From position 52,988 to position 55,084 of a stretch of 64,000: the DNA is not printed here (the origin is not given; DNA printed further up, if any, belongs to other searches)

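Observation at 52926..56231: Candidate novel RiPP cluster: precursor, rSAM/SPASM maturase and TldD-type protease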

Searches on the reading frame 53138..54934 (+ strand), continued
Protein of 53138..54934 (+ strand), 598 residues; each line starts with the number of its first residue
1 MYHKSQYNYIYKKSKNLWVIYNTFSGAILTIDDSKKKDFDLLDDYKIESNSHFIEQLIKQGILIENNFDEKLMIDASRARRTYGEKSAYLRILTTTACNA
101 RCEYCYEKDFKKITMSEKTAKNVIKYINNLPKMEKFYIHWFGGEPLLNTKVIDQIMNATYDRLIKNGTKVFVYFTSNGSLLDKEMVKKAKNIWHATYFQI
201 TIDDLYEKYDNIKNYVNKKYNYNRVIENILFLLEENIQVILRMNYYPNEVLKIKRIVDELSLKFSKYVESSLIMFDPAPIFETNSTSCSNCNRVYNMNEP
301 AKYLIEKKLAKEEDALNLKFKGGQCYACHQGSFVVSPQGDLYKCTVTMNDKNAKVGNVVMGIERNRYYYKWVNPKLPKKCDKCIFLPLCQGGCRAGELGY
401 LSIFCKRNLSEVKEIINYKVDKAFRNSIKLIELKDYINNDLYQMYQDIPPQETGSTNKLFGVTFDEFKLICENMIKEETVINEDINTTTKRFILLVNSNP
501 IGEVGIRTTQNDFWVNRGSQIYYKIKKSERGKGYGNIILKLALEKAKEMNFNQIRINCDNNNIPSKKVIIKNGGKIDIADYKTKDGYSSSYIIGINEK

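Call 23: search_solved_structures(query=window:53138-54934:+, max_evalue=0.01, show_alignments=2)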
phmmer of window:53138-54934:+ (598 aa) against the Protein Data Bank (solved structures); distinct sequences matched with E-value up to 0.01: 1.
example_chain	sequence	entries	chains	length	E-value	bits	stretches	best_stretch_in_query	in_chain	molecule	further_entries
5wgg_A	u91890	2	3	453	1.4e-12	50.2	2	327-398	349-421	Radical SAM domain protein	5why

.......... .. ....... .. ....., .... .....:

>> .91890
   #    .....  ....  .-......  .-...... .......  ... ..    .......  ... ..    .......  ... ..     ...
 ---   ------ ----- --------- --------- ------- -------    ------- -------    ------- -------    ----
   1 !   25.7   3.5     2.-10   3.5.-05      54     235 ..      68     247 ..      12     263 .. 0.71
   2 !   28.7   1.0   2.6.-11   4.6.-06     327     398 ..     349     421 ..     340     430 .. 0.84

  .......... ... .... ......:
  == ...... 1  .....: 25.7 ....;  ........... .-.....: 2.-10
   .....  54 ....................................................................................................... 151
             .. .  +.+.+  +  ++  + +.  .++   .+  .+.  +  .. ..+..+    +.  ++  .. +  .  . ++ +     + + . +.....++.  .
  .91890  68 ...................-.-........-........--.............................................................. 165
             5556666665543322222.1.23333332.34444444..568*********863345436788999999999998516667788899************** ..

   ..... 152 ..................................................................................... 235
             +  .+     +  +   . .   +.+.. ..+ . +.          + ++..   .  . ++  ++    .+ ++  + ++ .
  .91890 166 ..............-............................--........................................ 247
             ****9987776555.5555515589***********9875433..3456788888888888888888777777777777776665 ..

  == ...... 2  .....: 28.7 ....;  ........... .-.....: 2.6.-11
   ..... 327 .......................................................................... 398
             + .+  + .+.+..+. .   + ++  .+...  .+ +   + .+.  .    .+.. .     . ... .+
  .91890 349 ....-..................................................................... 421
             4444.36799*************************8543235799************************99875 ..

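Call 42: find_encoding_contigs(protein=P0064, flank=4000, max_places=2)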
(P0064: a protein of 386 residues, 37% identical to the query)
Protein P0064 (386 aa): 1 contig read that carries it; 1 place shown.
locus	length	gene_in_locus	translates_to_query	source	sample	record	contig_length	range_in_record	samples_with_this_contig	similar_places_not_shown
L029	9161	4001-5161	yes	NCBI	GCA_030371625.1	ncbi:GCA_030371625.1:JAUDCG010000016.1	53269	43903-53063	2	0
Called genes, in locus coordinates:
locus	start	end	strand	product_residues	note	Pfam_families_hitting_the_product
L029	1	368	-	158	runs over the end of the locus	PF04299:FMN_bind_2 (weak), PF01243:PNPOx_N, PF12900:Pyridox_ox_2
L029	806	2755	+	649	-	PF01336:tRNA_anti-codon, PF00152:tRNA-synt_2, PF01409:tRNA-synt_2d (faint), PF01588:tRNA_bind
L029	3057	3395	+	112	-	-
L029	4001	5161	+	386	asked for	PF04055:Radical_SAM, PF13353:Fer4_12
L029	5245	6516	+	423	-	PF04055:Radical_SAM, PF13353:Fer4_12 (weak)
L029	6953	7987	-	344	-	PF01370:Epimerase, PF04321:RmlD_sub_bind (faint)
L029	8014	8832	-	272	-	PF13412:HTH_24 (weak), PF00392:GntR (faint), PF08220:HTH_DeoR, PF08279:HTH_11, PF08280:HTH_Mga (weak), PF00455:DeoRC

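Call 44: search_protein_families(library=ncbifam, proteins=[L029:3911-5161:+, P0046, P0092, P0033, P0029, L029:5245-6516:+], max_evalue=1e-30)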
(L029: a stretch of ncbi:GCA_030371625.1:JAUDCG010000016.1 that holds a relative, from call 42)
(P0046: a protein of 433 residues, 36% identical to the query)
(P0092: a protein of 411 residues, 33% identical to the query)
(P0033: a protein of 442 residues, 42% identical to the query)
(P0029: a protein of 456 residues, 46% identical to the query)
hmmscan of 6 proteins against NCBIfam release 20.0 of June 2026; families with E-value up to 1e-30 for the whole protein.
L029:3911-5161:+ (416 aa): 6 families
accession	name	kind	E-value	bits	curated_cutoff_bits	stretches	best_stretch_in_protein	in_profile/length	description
NF038107.1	rSAM_NF038107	equivalog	2.6e-57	194.6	600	1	4-408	3-427/444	Cys-every-fifth radical SAM/SPASM peptide maturase CefB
TIGR04463.1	rSAM_vs_C_rich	equivalog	5.9e-51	173.6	525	1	7-386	1-395/438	TIGR04463 family radical SAM/SPASM RiPP maturase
TIGR04280.1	geopep_mat_rSAM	hypoth_equivalog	9.7e-44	150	400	1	5-390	4-397/428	geopeptide radical SAM maturase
TIGR04334.1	rSAM_Clo7bot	equivalog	7.9e-41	140.1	600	1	4-386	2-406/440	radical SAM/SPASM domain Clo7bot peptide maturase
NF047865.1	rSAM_PapB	equivalog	2e-35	122.6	340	1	87-387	7-318/330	PapB family radical SAM/SPASM ranthipeptide maturase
NF052473.1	rSAM_FlmE_OhkG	exception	1.4e-34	119.7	500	1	4-383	3-425/481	FlmE/OhkG family radical SAM/SPASM peptide maturase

P0046 (433 aa): 6 families
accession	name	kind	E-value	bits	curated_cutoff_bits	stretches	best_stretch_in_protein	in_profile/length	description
NF038107.1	rSAM_NF038107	equivalog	7.5e-55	186.5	600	1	4-400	2-408/444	Cys-every-fifth radical SAM/SPASM peptide maturase CefB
TIGR04463.1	rSAM_vs_C_rich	equivalog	2.6e-44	151.7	525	1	8-393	1-395/438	TIGR04463 family radical SAM/SPASM RiPP maturase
TIGR04334.1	rSAM_Clo7bot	equivalog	4.4e-44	150.8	600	1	4-405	1-418/440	radical SAM/SPASM domain Clo7bot peptide maturase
NF047865.1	rSAM_PapB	equivalog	8.5e-39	133.7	340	1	90-401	7-325/330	PapB family radical SAM/SPASM ranthipeptide maturase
TIGR04280.1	geopep_mat_rSAM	hypoth_equivalog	1.4e-36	126.4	400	1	11-402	12-402/428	geopeptide radical SAM maturase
NF052473.1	rSAM_FlmE_OhkG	exception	7.9e-34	117.2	500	0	4-252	2-269/481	FlmE/OhkG family radical SAM/SPASM peptide maturase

P0092 (411 aa): 5 families
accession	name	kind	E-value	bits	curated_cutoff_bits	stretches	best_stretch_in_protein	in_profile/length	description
TIGR04280.1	geopep_mat_rSAM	hypoth_equivalog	1.1e-45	156.4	400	1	16-390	18-401/428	geopeptide radical SAM maturase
NF038107.1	rSAM_NF038107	equivalog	4.6e-44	150.9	600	1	3-409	3-431/444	Cys-every-fifth radical SAM/SPASM peptide maturase CefB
TIGR04334.1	rSAM_Clo7bot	equivalog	4.2e-38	131.1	600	1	4-384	3-407/440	radical SAM/SPASM domain Clo7bot peptide maturase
TIGR04463.1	rSAM_vs_C_rich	equivalog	6.9e-37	127.2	525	1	6-383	1-395/438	TIGR04463 family radical SAM/SPASM RiPP maturase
NF047865.1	rSAM_PapB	equivalog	1.9e-36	126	340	0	85-248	4-170/330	PapB family radical SAM/SPASM ranthipeptide maturase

P0033 (442 aa): 5 families
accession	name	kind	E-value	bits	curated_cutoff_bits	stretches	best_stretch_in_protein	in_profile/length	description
NF038107.1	rSAM_NF038107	equivalog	3.8e-42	144.6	600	1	2-399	2-405/444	Cys-every-fifth radical SAM/SPASM peptide maturase CefB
TIGR04463.1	rSAM_vs_C_rich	equivalog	3e-41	141.6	525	1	7-398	2-397/438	TIGR04463 family radical SAM/SPASM RiPP maturase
TIGR04280.1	geopep_mat_rSAM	hypoth_equivalog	3.4e-35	121.8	400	0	16-246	18-246/428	geopeptide radical SAM maturase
TIGR04334.1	rSAM_Clo7bot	equivalog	1.7e-34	119.2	600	1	3-419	2-431/440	radical SAM/SPASM domain Clo7bot peptide maturase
NF047865.1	rSAM_PapB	equivalog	5.2e-31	108.1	340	1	90-397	6-319/330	PapB family radical SAM/SPASM ranthipeptide maturase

P0029 (456 aa): 5 families
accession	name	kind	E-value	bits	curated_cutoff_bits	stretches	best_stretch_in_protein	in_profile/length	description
TIGR04463.1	rSAM_vs_C_rich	equivalog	1.2e-41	142.9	525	1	20-440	1-429/438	TIGR04463 family radical SAM/SPASM RiPP maturase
TIGR04334.1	rSAM_Clo7bot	equivalog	2.1e-38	132.1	600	1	17-432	2-430/440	radical SAM/SPASM domain Clo7bot peptide maturase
NF047865.1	rSAM_PapB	equivalog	1e-34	120.3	340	1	105-409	7-317/330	PapB family radical SAM/SPASM ranthipeptide maturase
NF038107.1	rSAM_NF038107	equivalog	6.8e-34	117.4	600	1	18-442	4-434/444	Cys-every-fifth radical SAM/SPASM peptide maturase CefB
NF052473.1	rSAM_FlmE_OhkG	exception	7.5e-31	107.4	500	0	18-405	4-424/481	FlmE/OhkG family radical SAM/SPASM peptide maturase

L029:5245-6516:+ (423 aa): 6 families
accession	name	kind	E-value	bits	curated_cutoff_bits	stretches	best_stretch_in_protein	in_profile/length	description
NF038107.1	rSAM_NF038107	equivalog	2.8e-70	237.3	600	1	1-393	1-402/444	Cys-every-fifth radical SAM/SPASM peptide maturase CefB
TIGR04334.1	rSAM_Clo7bot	equivalog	4.8e-69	233.1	600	1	2-419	1-434/440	radical SAM/SPASM domain Clo7bot peptide maturase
TIGR04463.1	rSAM_vs_C_rich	equivalog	4.5e-64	216.8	525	1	11-399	7-402/438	TIGR04463 family radical SAM/SPASM RiPP maturase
TIGR04280.1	geopep_mat_rSAM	hypoth_equivalog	5.8e-46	157.3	400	1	1-409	1-411/428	geopeptide radical SAM maturase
NF052473.1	rSAM_FlmE_OhkG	exception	3.2e-40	138.2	500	1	47-250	57-269/481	FlmE/OhkG family radical SAM/SPASM peptide maturase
NF047865.1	rSAM_PapB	equivalog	6.7e-40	137.3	340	1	91-399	10-324/330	PapB family radical SAM/SPASM ranthipeptide maturase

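Call 45: predict_structure(alignment_id=A2)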
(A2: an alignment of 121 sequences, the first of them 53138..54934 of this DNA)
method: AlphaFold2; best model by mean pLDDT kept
length: 598 residues; sequences in the alignment: 121
mean_pLDDT: 92.7   pTM: 0.84
mean pLDDT of the five models: 92.7, 92.2, 91.7, 91.1, 90.6
residues with pLDDT >= 90: 475; 70-90: 100; 50-70: 19; < 50: 4
segments of 3 or more residues with pLDDT < 50: 515-517
pLDDT, mean of each block of 10 residues (from residue 1): 97 93 97 96 96 96 97 96 93 96 87 97 97 97 94 98 97 97 98 98 97 96 98 98 96 98 96 96 60 87 97 94 94 97 94 97 95 93 93 90 87 96 91 97 95 82 97 92 87 95 88 57 90 89 91 89 89 93 89 78
secondary structure, 60 per line:
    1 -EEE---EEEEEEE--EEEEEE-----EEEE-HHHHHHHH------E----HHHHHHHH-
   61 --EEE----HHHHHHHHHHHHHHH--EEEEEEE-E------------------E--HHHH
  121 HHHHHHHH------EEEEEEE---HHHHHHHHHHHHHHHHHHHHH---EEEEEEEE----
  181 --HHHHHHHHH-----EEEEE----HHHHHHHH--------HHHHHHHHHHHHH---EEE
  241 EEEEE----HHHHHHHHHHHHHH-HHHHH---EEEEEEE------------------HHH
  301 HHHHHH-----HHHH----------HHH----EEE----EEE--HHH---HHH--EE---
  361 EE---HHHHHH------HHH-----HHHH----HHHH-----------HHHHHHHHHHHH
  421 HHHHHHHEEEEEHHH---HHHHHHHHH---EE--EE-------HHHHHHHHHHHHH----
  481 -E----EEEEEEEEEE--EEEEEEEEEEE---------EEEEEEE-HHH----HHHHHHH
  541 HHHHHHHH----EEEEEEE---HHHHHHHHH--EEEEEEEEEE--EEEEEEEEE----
elements in order: E2-4 E8-14 E17-22 E28-31 H33-40 H52-59 E63-65 H70-84 E87-93 H117-128 E135-141 H145-165 E169-176 H183-191 E197-201 H206-213 H222-234 E238-245 H250-263 H265-269 E273-279 H298-306 H312-315 E333-335 E340-342 H366-371 H386-389 H394-397 H409-427 E428-432 H439-447 H464-476 E487-496 E499-509 E519-525 H534-548 E553-559 H563-571 E574-583 E586-594
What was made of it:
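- On Radical-SAM/SPASM RiPP maturase (RRE-rSAM-SPASM): The model shows a confident beta-strand/helix domain at residues 1-85 (call 45).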

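Call 47: fold_search(model_id=the predicted structure, library=pdb)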
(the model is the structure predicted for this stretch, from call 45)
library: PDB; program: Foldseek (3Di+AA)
matches with E <= 10: 1704; with E <= 0.001: 509
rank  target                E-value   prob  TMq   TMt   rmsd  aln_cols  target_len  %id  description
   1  5wgg_A                5.7e-18  1.00  0.48  0.62   6.8       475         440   20  Structural Insights into Thioether Bond Formation in the Biosynthesis of Sactipeptides (released 2017-07-26)
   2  5why_B                2.1e-17  1.00  0.45  0.60   9.0       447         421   19  Structural Insights into Thioether Bond Formation in the Biosynthesis of Sactipeptides (released 2017-07-26)
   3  5why_A                2.6e-17  1.00  0.45  0.62   9.1       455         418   17  Structural Insights into Thioether Bond Formation in the Biosynthesis of Sactipeptides (released 2017-07-26)
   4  8vpo                  1.3e-14  1.00  0.48  0.62   6.3       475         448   15  X-Ray Crystal Structure of TigE from Paramaledivibacter caminithermalis (released 2024-02-07)
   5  4k39_A                2.9e-14  1.00  0.41  0.64   5.4       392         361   18  Native anSMEcpe with bound AdoMet and Cp18Cys peptide (released 2013-05-08)
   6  4k38_A                1.0e-13  1.00  0.42  0.64   5.3       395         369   18  Native anSMEcpe with bound AdoMet and Kp18Cys peptide (released 2013-05-08)
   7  4k36_A                2.0e-13  1.00  0.44  0.65   5.0       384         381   18  His6 tagged anSMEcpe with bound AdoMet (released 2013-05-08)
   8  4k36_B                2.8e-13  1.00  0.40  0.62   6.3       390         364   18  His6 tagged anSMEcpe with bound AdoMet (released 2013-05-08)
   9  4k37_A                3.1e-13  1.00  0.44  0.68   5.0       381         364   18  Native anSMEcpe with bound AdoMet (released 2013-05-08)
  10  4k37_B                3.1e-13  1.00  0.43  0.66   5.3       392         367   16  Native anSMEcpe with bound AdoMet (released 2013-05-08)
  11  4k38_B                4.3e-13  1.00  0.43  0.67   5.0       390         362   18  Native anSMEcpe with bound AdoMet and Kp18Cys peptide (released 2013-05-08)
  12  4k39_B                7.6e-13  1.00  0.40  0.62   6.7       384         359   18  Native anSMEcpe with bound AdoMet and Cp18Cys peptide (released 2013-05-08)
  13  5v1q_B                4.9e-12  1.00  0.37  0.48  13.7       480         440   14  Crystal structure of Streptococcus suis SuiB (released 2017-08-30)
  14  5v1s_B                1.0e-11  1.00  0.39  0.52  13.8       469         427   14  Crystal structure of Streptococcus suis SuiB bound to S-adenosylmethionine (released 2017-08-30)
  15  5v1q_A                6.3e-11  1.00  0.39  0.53  13.7       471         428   15  Crystal structure of Streptococcus suis SuiB (released 2017-08-30)
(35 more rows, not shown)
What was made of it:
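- On Radical-SAM/SPASM RiPP maturase (RRE-rSAM-SPASM): The CteB alignment spans 475 columns (call 47).
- On GNAT acetyltransferase: Fold matches to N-acetyltransferases (call 47).
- Closest known: PapB / freyrasin and other ranthipeptide systems. Same: CteB is the closest solved structure (calls 23, 47).
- The fold search also returns SkfB (6EFN), and CteB was first described as a sactipeptide enzyme (call 47). SPASM enzymes catalyse many reactions: SuiB, EpeE, anSME and TigE all appear in call 47. The anSME structures are good fold matches (call 47).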

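Call 52: search_protein_families(library=padloc, proteins=[window:53138-54934:+], max_evalue=0.001)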
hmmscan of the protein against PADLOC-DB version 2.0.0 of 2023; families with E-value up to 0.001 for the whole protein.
window:53138-54934:+ (598 aa): 2 families
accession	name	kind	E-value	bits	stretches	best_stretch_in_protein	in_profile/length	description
PDLC02903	pVip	-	7.2e-12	43.3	1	94-212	6-111/257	Viperins not associated with kinases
PDLC02904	pVip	-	8.7e-10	36.5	1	95-236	10-139/262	Viperins associated with kinases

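Call 55: find_encoding_contigs(protein=P0035, flank=3000, max_places=2)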
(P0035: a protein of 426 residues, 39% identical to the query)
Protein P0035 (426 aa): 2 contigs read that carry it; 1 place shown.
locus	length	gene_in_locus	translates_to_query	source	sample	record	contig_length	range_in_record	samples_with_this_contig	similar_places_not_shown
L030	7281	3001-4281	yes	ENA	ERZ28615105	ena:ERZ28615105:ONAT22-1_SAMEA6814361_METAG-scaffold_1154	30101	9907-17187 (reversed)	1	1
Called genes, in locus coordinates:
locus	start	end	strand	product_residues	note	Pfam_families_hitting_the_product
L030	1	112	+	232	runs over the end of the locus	PF00687:Ribosomal_L1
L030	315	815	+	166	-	PF00466:Ribosomal_L10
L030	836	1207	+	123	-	PF16320:Ribosomal_L12_N, PF00542:Ribosomal_L12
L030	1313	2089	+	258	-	-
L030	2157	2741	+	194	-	PF05175:MTS, PF06325:PrmA (weak), PF03848:TehB, PF13847:Methyltransf_31, PF08242:Methyltransf_12 (faint), PF13649:Methyltransf_25 (weak)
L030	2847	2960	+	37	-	-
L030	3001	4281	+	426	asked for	PF04055:Radical_SAM, PF13353:Fer4_12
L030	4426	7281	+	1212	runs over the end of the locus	PF04563:RNA_pol_Rpb2_1, PF04561:RNA_pol_Rpb2_2, PF04565:RNA_pol_Rpb2_3, PF10385:RNA_pol_Rpb2_45, PF00562:RNA_pol_Rpb2_6, PF04560:RNA_pol_Rpb2_7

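Call 75: search_protein_families(library=ncbifam, proteins=[L015:6476-6976:+], max_evalue=0.01)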
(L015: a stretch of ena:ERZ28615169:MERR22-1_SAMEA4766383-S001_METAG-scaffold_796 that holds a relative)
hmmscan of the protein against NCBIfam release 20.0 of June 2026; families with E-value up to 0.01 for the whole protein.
L015:6476-6976:+ (166 aa): 2 families
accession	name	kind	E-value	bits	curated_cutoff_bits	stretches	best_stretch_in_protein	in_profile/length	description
TIGR01575.1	rimI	equivalog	0.0042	17.2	86.4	1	51-148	18-111/132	ribosomal protein S18-alanine N-acetyltransferase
NF000360.1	sat4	exception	0.0052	16.9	380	1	37-148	48-152/180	streptothricin N-acetyltransferase Sat4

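Call 83: search_protein_representatives(protein=window:53138-54934:+)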
Query: 598 residues. Proteins with E-value up to 0.001 (for the whole library): 15196; up to 1e-10: 6570; up to 1e-30: 641. The best 150 are listed.
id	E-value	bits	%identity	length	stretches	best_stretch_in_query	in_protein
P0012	3.9e-278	940.3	68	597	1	1-597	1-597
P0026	4.9e-134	464.5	50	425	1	3-420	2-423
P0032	1.3e-105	370.7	44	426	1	4-422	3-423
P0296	8.8e-102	358.0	53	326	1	117-439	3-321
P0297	4.6e-98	345.7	55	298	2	288-420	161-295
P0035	9.7e-75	268.7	40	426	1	4-420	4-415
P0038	5.8e-71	256.2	35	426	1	2-403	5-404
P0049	4.0e-67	243.5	39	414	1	4-417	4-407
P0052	1.6e-66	241.5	38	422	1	5-403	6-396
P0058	2.2e-65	237.8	37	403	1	1-409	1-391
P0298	2.2e-65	237.8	35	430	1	4-420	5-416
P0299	3.4e-65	237.2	66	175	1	429-597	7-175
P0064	2.2e-64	234.5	38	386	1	50-422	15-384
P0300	4.6e-63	230.1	36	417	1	1-425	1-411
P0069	7.7e-63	229.4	39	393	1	18-416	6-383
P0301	2.2e-62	227.9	64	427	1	422-594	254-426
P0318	3.1e-52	194.4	64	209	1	426-596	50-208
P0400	3.3e-42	161.3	55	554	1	416-594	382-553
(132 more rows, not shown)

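Call 84: search_protein_families(library=pfam, proteins=[P0400, P0301, P0299, P0318], max_evalue=0.001)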
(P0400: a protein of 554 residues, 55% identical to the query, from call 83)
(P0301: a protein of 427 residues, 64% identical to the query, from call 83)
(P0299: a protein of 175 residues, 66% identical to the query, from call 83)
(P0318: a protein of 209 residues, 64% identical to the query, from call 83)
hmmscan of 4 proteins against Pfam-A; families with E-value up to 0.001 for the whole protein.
P0400 (554 aa): 1 family
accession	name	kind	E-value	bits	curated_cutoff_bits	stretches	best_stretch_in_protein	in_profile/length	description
PF00078.32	RVT_1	-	3.3e-24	86.2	29.6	1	62-269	2-204/205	Reverse transcriptase (RNA-dependent DNA polymerase)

P0301 (427 aa): 3 families
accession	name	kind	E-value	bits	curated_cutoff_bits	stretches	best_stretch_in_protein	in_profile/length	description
PF01636.29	APH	-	2.5e-13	50.8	23.2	1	141-182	167-210/239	Phosphotransferase enzyme family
PF13302.13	Acetyltransf_3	-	4.7e-06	27.8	25.4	1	324-406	56-137/138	Acetyltransferase (GNAT) domain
PF00583.31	Acetyltransf_1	-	0.00065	20.4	20.7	0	316-398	28-108/116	Acetyltransferase (GNAT) family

P0299 (175 aa): 1 family
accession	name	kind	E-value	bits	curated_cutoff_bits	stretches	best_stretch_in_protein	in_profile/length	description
PF13302.13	Acetyltransf_3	-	5.1e-05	24.4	25.4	1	64-151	50-136/138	Acetyltransferase (GNAT) domain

P0318 (209 aa): 2 families
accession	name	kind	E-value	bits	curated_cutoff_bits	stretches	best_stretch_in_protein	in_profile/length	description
PF13302.13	Acetyltransf_3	-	5.8e-07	30.7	25.4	1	64-186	14-137/138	Acetyltransferase (GNAT) domain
PF00583.31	Acetyltransf_1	-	4.5e-05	24.1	20.7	1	81-179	14-109/116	Acetyltransferase (GNAT) family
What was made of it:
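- The same module is fused to an APH kinase elsewhere (calls 83, 84).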
